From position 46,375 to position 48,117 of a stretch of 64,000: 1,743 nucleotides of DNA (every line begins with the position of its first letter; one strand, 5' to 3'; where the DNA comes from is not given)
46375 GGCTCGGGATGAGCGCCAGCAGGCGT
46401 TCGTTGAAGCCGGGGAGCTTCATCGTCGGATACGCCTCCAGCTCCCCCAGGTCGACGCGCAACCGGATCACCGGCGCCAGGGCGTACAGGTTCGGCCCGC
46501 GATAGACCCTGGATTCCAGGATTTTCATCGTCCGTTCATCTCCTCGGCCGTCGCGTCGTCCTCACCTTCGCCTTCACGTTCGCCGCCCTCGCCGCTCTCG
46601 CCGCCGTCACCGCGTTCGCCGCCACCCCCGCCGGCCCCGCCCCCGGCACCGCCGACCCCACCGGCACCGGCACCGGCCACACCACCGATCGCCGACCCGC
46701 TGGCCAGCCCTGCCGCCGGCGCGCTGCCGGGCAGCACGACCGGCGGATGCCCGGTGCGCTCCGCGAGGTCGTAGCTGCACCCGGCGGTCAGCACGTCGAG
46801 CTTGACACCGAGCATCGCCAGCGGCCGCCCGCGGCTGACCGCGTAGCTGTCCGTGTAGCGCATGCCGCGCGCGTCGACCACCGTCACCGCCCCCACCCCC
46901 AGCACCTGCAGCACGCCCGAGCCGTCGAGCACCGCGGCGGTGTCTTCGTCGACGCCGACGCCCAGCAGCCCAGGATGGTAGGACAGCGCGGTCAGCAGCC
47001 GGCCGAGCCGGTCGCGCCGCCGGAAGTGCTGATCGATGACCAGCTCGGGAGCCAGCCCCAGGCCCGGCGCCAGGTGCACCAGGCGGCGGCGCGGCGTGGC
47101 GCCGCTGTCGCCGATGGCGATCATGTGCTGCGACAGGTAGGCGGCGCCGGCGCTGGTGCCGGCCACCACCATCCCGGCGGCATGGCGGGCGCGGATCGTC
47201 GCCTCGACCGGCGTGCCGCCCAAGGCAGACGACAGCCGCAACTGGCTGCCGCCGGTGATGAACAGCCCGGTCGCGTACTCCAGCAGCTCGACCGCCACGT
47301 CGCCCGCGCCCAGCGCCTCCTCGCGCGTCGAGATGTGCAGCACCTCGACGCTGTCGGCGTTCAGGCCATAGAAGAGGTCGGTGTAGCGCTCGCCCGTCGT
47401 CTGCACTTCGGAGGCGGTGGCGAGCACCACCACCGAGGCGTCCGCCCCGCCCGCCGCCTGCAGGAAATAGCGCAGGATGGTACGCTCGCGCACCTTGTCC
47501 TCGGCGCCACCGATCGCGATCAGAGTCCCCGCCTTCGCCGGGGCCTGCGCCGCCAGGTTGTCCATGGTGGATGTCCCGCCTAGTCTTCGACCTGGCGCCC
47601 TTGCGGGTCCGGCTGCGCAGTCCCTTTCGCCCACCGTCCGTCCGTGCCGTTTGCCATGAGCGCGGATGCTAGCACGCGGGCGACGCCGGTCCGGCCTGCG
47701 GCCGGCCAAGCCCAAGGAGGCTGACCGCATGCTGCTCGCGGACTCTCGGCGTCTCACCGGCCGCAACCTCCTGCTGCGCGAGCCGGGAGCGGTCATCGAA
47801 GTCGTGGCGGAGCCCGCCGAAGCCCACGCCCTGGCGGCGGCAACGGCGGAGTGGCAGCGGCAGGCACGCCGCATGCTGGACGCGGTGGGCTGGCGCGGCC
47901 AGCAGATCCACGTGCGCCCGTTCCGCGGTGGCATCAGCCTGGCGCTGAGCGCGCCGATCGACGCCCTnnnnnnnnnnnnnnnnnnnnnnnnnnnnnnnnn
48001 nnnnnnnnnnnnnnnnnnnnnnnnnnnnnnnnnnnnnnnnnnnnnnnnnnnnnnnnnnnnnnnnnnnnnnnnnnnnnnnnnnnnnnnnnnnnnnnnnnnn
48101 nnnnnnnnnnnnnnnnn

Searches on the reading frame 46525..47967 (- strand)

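Call 32: search_protein_families(library=pfam, proteins=[window:46525-47967:-], max_evalue=0.001)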
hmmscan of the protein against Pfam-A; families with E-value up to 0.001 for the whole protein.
window:46525-47967:- (480 aa): 1 family
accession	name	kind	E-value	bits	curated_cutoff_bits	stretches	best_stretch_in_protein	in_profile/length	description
PF03575.23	Peptidase_S51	-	5.6e-19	69.1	23.9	1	149-352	1-203/206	Peptidase family S51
